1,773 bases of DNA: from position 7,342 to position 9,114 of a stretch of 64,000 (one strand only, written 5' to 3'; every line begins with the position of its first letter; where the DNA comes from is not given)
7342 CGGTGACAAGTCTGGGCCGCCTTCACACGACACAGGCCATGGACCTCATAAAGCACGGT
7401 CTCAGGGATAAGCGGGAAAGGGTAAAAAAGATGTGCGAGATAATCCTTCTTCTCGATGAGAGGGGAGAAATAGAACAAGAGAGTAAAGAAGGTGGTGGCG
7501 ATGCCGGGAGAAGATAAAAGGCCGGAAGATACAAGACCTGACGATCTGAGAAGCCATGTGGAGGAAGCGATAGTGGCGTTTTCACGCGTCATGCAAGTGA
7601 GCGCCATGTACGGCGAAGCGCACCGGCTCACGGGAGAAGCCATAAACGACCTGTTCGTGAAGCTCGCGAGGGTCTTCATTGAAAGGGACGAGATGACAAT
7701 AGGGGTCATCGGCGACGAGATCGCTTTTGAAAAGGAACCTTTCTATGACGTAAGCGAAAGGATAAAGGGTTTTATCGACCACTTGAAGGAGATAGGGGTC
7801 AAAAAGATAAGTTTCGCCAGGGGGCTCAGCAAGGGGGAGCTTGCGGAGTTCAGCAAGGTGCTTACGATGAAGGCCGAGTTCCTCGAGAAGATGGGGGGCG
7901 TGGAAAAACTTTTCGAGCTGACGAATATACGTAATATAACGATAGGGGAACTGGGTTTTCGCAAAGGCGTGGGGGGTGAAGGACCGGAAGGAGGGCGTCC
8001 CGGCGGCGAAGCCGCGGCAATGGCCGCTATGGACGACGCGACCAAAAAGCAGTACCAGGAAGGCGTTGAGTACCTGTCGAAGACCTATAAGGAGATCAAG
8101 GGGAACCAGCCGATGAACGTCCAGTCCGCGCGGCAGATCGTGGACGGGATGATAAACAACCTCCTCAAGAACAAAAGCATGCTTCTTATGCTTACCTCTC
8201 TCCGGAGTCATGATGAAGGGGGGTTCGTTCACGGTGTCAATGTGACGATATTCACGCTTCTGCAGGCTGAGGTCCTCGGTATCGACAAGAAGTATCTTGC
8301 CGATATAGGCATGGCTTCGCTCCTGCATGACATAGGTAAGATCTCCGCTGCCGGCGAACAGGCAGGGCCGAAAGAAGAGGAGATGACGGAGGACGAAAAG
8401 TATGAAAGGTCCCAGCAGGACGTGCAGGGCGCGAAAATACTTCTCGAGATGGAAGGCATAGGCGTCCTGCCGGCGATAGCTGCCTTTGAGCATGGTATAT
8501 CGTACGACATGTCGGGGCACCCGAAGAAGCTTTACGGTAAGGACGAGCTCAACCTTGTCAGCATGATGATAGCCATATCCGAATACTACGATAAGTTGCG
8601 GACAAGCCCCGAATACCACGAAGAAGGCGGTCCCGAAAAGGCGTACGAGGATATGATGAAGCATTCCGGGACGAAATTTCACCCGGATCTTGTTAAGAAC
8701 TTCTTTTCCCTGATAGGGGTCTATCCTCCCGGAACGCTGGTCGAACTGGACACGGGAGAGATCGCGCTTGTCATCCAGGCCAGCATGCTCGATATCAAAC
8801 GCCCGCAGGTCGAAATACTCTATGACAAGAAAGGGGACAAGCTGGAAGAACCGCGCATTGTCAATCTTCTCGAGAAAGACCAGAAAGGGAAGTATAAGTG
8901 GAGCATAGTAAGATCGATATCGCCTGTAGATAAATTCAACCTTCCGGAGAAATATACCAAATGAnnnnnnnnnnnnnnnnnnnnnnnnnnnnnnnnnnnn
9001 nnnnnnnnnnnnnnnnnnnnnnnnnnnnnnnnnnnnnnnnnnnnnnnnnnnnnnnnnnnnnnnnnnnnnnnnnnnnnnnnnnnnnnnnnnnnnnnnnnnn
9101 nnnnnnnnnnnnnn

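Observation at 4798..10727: c-di-GMP signalling operon (PilZ, HEAT protein, degenerate HD-GYP, PAS histidine kinase) directly downstream of an EPS cluster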

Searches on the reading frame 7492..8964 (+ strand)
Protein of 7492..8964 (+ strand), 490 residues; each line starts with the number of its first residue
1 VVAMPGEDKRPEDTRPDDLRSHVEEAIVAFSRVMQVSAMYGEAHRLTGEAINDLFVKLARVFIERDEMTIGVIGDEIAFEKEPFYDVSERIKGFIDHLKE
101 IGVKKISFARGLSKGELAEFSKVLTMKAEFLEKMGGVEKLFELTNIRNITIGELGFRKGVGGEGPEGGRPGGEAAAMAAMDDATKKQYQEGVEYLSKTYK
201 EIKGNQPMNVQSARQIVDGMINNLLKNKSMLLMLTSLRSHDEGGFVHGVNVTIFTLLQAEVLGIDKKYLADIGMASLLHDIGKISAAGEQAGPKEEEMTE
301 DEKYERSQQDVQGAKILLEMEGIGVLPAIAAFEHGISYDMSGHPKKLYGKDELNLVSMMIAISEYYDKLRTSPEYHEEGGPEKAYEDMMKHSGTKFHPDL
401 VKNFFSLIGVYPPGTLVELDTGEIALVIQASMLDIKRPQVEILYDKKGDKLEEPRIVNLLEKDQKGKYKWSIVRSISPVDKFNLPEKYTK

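Call 4: search_protein_families(library=pfam, proteins=[window:7492-8964:+], max_evalue=0.1)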
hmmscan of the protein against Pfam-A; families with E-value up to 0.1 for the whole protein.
window:7492-8964:+ (490 aa): 2 families
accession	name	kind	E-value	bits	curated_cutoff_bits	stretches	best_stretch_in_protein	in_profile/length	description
PF13487.12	HD_5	-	3.8e-09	37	27.2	1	256-399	26-169/170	HD domain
PF01966.28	HD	-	0.015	16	22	1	247-330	4-83/116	HD domain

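Call 9: search_protein_families(library=ncbifam, proteins=[window:7492-8964:+], max_evalue=0.01)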
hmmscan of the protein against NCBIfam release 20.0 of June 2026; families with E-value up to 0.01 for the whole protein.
window:7492-8964:+ (490 aa): 2 families
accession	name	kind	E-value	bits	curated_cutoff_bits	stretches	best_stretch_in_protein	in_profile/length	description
NF053512.1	nitric_RR_NosR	exception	1.1e-17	64.2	400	1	224-415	174-361/422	response regulator c-di-GMP phosphodiesterase, NosR family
TIGR00277.1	HDIG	domain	0.0018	18.1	27.6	1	242-320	3-68/84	HDIG domain-containing metalloprotein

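Call 10: search_solved_structures(query=window:7492-8964:+, max_evalue=0.01, show_alignments=3)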
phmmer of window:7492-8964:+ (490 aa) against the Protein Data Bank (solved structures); distinct sequences matched with E-value up to 0.01: 4.
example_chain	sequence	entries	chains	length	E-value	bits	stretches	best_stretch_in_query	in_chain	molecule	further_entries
4mcw_A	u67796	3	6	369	5.7e-06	28.7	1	246-405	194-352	Metal dependent phosphohydrolase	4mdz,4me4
5z7c_A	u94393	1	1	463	5.6e-05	25.4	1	247-401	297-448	3'3'-cGAMP-specific phosphodiesterase 3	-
4r8z_A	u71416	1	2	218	0.0045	19.1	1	273-408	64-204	Cyclic di-GMP phosphodiesterase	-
3tm8_A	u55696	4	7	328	0.0089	18.2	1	179-371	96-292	Uncharacterized protein | Uncharacterized protein Bd1817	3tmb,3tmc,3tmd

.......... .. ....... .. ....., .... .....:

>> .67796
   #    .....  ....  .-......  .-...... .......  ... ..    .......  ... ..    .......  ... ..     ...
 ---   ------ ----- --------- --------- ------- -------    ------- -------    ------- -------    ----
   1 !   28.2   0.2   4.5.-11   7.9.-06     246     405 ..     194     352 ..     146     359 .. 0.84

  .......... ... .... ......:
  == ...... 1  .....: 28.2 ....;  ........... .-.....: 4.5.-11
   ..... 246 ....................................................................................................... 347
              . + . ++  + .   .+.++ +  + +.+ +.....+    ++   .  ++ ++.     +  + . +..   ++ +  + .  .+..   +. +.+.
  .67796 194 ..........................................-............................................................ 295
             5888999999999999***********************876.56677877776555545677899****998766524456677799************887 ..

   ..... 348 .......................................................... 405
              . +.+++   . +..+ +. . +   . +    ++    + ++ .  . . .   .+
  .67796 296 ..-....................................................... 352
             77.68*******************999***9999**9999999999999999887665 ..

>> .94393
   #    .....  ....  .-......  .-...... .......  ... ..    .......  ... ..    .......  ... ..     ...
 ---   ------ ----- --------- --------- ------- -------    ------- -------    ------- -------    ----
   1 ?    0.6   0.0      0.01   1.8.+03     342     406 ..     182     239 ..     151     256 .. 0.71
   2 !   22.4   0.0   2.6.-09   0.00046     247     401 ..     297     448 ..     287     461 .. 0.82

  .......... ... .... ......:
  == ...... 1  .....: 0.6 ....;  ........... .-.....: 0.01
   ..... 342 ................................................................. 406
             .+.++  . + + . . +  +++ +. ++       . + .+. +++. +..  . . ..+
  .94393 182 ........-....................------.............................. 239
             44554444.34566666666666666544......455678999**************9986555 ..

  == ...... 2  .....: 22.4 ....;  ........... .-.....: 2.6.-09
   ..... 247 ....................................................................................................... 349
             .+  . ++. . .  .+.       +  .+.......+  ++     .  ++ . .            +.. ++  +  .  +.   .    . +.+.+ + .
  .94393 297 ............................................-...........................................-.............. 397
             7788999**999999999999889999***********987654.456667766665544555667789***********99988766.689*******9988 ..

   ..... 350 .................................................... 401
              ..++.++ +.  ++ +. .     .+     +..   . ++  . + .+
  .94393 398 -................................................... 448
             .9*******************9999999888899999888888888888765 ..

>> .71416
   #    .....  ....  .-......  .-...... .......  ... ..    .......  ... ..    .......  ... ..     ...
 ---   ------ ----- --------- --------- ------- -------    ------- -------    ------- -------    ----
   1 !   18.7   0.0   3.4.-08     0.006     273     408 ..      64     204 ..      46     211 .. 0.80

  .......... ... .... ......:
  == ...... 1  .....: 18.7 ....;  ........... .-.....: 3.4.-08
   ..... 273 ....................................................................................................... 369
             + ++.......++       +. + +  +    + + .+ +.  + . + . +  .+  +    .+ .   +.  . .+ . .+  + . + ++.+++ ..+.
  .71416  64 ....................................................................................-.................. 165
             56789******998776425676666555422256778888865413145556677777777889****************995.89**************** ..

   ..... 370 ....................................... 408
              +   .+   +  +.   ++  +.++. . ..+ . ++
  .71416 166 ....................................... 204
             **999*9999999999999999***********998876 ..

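Call 11: find_homologous_proteins(query=window:7492-8964:+, max_evalue=0.00001)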
Query window:7492-8964:+ (490 aa): 208 proteins with E <= 0.00001 among 8000 candidates; the best 120 are listed.
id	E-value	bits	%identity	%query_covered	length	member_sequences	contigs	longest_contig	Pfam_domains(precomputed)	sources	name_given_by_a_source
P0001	0.0e+0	1074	100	99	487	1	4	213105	PF13487.13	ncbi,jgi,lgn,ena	-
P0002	1.6e-186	639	61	97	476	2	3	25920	PF13487.13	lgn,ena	-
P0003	1.2e-185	636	60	98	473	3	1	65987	PF13487.13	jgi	jgi:HD-GYP domain-containing protein (c-di-GMP phosphodiesterase class II)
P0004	4.2e-177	608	59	97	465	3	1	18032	PF13487.13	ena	-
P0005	5.7e-173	594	58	97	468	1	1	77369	-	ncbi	ncbi:HD-GYP domain-containing protein [Candidatus Omnitrophota bacterium]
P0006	1.6e-171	589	57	97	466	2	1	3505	PF13487.13,PF01966.29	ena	-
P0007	5.9e-170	584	56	97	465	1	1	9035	PF13487.13,PF01966.29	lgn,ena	-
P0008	2.9e-167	575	56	97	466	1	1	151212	PF13487.13,PF01966.29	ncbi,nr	ncbi:MAG: HD domain-containing protein [Candidatus Tantalella remota]|nr:HD domain-containing protei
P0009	1.4e-166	573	56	97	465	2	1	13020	PF13487.13,PF01966.29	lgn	-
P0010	2.7e-166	572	57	96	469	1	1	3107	PF13487.13,PF01966.29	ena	-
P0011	5.5e-166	571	57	97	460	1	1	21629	PF13487.13,PF01966.29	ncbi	ncbi:MAG: HD-GYP domain-containing protein [Candidatus Omnitrophota bacterium]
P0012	1.1e-165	570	56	96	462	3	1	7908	PF13487.13,PF01966.29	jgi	jgi:putative nucleotidyltransferase with HDIG domain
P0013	1.1e-165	570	56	96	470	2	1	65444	PF13487.13,PF01966.29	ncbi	-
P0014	2.1e-165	569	57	97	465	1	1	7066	PF13487.13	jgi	jgi:HD-GYP domain-containing protein (c-di-GMP phosphodiesterase class II)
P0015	3.0e-165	569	57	97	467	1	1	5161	PF13487.13,PF01966.29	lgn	-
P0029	3.3e-157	542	53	96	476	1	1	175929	PF13487.13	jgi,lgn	jgi:HD-GYP domain-containing protein (c-di-GMP phosphodiesterase class II)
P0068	6.6e-143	495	50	95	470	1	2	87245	PF13487.13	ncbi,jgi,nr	ncbi:HD domain-containing protein [candidate division KSB1 bacterium]|nr:HD domain-containing protei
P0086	2.2e-134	467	48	96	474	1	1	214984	-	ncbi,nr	ncbi:hypothetical protein JW835_12260 [bacterium]|nr:hypothetical protein [bacterium]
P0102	1.1e-121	425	46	96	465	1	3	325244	PF13487.13,PF01966.29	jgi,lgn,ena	-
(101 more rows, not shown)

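Call 14: find_encoding_contigs(protein=P0008, flank=8000, max_places=2)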
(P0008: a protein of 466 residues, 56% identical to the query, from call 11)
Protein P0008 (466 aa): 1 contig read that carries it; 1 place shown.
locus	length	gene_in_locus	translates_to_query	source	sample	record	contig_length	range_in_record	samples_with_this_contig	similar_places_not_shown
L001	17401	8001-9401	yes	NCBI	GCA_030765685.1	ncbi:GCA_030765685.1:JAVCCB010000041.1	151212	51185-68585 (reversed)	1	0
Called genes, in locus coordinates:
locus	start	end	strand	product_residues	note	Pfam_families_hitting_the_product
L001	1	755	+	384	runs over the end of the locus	-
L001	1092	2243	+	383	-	-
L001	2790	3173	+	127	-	PF00829:Ribosomal_L21p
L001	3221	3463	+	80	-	PF01016:Ribosomal_L27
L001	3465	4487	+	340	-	PF01018:GTP1_OBG, PF01926:MMR_HSR1, PF02421:FeoB_N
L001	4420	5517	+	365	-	PF00696:AA_kinase, PF01472:PUA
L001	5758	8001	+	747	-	PF13646:HEAT_2 (faint)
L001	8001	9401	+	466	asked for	PF13487:HD_5, PF01966:HD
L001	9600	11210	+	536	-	PF00989:PAS, PF13188:PAS_8, PF13426:PAS_9, PF00989:PAS, PF08448:PAS_4, PF13426:PAS_9, PF00512:HisKA, PF02518:HATPase_c, +5 more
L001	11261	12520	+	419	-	PF00171:Aldedh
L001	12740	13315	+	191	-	PF01467:CTP_transf_like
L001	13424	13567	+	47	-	PF18930:DUF5679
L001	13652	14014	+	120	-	PF02410:RsfS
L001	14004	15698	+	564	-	PF03485:Arg_tRNA_synt_N, PF00750:tRNA-synt_1d, PF05746:DALR_1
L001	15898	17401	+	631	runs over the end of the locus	PF17757:UvrB_inter, PF02559:CarD_TRCF_RID, PF00270:DEAD, PF04851:ResIII, PF00271:Helicase_C, PF22590:Cas3-like_C_2 (faint)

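Call 15: find_encoding_contigs(protein=P0029, flank=8000, max_places=2)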
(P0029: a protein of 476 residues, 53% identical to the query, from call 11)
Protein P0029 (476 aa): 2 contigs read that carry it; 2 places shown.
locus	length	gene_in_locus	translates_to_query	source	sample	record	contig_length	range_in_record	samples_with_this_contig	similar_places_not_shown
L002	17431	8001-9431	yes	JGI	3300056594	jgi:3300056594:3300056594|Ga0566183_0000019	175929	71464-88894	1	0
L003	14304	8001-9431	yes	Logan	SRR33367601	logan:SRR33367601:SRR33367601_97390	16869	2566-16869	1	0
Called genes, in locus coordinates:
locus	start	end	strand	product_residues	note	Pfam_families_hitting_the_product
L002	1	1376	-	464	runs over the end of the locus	PF01120:Alpha_L_fucos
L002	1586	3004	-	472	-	PF02310:B12-binding, PF04055:Radical_SAM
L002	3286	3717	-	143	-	PF00583:Acetyltransf_1, PF13673:Acetyltransf_10, PF13508:Acetyltransf_7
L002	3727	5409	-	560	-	PF00657:Lipase_GDSL (faint), PF13472:Lipase_GDSL_2, PF00754:F5_F8_type_C, PF22633:F5_F8_type_C_2, PF13860:FlgD_ig, PF18962:Por_Secre_tail (weak)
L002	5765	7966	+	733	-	-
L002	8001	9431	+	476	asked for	PF13487:HD_5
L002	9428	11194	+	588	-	PF00672:HAMP, PF13188:PAS_8, PF13426:PAS_9, PF00989:PAS, PF08448:PAS_4, PF13188:PAS_8, PF13426:PAS_9, PF00512:HisKA, +3 more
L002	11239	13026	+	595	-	PF00989:PAS (weak), PF13188:PAS_8 (faint), PF00512:HisKA, PF02518:HATPase_c, PF00072:Response_reg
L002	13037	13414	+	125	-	PF00072:Response_reg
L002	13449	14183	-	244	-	PF13555:AAA_29 (weak), PF02463:SMC_N (weak), PF13476:AAA_23, PF13175:AAA_15 (weak), PF13304:AAA_21, PF13175:AAA_15 (weak)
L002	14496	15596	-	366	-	PF01120:Alpha_L_fucos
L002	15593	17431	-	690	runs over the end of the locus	PF00989:PAS, PF08448:PAS_4, PF13188:PAS_8, PF13426:PAS_9, PF00989:PAS, PF13426:PAS_9, PF07568:HisKA_2, PF02518:HATPase_c, +3 more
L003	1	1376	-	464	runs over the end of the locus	PF01120:Alpha_L_fucos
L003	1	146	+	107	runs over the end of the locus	-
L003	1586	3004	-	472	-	PF02310:B12-binding, PF04055:Radical_SAM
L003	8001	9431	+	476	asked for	PF13487:HD_5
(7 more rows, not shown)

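Call 16: find_encoding_contigs(protein=P0068, flank=8000, max_places=1)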
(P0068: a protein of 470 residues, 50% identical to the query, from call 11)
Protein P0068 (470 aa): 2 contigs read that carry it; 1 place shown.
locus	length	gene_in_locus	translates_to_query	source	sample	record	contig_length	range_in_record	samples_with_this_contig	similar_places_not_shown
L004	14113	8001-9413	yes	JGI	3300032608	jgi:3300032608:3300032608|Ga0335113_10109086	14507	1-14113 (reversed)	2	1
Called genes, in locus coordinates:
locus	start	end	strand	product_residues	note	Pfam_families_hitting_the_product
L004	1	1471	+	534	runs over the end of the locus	PF02743:dCache_1 (weak), PF00672:HAMP, PF00015:MCPsignal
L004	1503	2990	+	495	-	-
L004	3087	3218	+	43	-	-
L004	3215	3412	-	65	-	-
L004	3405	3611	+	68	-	PF13560:HTH_31, PF12844:HTH_19 (weak), PF01381:HTH_3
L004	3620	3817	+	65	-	-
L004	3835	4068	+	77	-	-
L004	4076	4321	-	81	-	-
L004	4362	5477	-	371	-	PF13353:Fer4_12 (weak), PF04055:Radical_SAM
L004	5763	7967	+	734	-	PF13646:HEAT_2 (faint)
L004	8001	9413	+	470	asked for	PF13487:HD_5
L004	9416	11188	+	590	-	PF00672:HAMP (weak), PF00989:PAS, PF13188:PAS_8, PF13426:PAS_9, PF00989:PAS, PF08448:PAS_4, PF13426:PAS_9, PF02518:HATPase_c, +2 more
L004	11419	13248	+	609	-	PF00989:PAS (weak), PF00512:HisKA, PF02518:HATPase_c, PF00072:Response_reg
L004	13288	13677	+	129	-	PF00072:Response_reg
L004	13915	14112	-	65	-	?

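Call 17: find_encoding_contigs(protein=P0102, flank=8000, max_places=1)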
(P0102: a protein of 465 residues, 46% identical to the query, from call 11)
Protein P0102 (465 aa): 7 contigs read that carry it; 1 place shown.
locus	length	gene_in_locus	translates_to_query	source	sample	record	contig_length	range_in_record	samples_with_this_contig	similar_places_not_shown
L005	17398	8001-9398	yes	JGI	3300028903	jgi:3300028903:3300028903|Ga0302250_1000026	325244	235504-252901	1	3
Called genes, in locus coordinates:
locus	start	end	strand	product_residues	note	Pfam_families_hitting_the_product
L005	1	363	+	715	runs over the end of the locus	PF02743:dCache_1, PF22673:MCP-like_PDC_1 (weak)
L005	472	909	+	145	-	PF01951:Archease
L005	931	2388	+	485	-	PF01139:RtcB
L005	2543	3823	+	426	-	PF02403:Seryl_tRNA_N, PF00587:tRNA-synt_2b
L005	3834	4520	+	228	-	-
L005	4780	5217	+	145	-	-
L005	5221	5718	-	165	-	-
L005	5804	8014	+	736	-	PF13646:HEAT_2 (faint)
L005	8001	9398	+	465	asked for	PF13487:HD_5, PF01966:HD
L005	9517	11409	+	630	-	PF02743:dCache_1, PF00672:HAMP, PF00512:HisKA, PF02518:HATPase_c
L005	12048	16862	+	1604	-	PF01590:GAF (weak), PF02518:HATPase_c, PF00072:Response_reg (weak)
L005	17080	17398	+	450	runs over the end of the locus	PF02321:OEP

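Call 18: find_encoding_contigs(protein=P0086, flank=8000, max_places=1)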
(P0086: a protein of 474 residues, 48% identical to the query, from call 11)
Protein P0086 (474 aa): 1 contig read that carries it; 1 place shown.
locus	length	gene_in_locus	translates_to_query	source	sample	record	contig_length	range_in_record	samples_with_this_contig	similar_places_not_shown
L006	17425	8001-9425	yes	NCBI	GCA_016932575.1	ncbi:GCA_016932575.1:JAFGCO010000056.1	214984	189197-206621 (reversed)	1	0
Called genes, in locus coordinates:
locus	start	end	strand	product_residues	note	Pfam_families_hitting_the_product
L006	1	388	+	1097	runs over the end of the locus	PF00989:PAS, PF08448:PAS_4, PF13426:PAS_9, PF13185:GAF_2, PF00989:PAS, PF13426:PAS_9, PF08448:PAS_4, PF07568:HisKA_2, +7 more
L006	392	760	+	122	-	PF00072:Response_reg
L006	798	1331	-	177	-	PF12822:ECF_trnsprt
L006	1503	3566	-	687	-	PF07715:Plug, PF00593:TonB_dep_Rec_b-barrel, PF14905:OMP_b-brl_3 (weak)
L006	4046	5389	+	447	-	PF02812:ELFV_dehydrog_N, PF00208:ELFV_dehydrog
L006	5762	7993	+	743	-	PF13646:HEAT_2 (faint)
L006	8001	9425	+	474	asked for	-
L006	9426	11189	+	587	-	PF00989:PAS, PF13188:PAS_8, PF13426:PAS_9, PF00989:PAS, PF08448:PAS_4, PF13188:PAS_8 (weak), PF13426:PAS_9, PF02518:HATPase_c, +2 more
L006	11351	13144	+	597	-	PF00989:PAS (faint), PF00512:HisKA, PF02518:HATPase_c, PF00072:Response_reg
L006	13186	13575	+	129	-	PF00072:Response_reg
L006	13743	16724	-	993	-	PF18998:Flg_new_2, PF13860:FlgD_ig, PF18962:Por_Secre_tail (weak)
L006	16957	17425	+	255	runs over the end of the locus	-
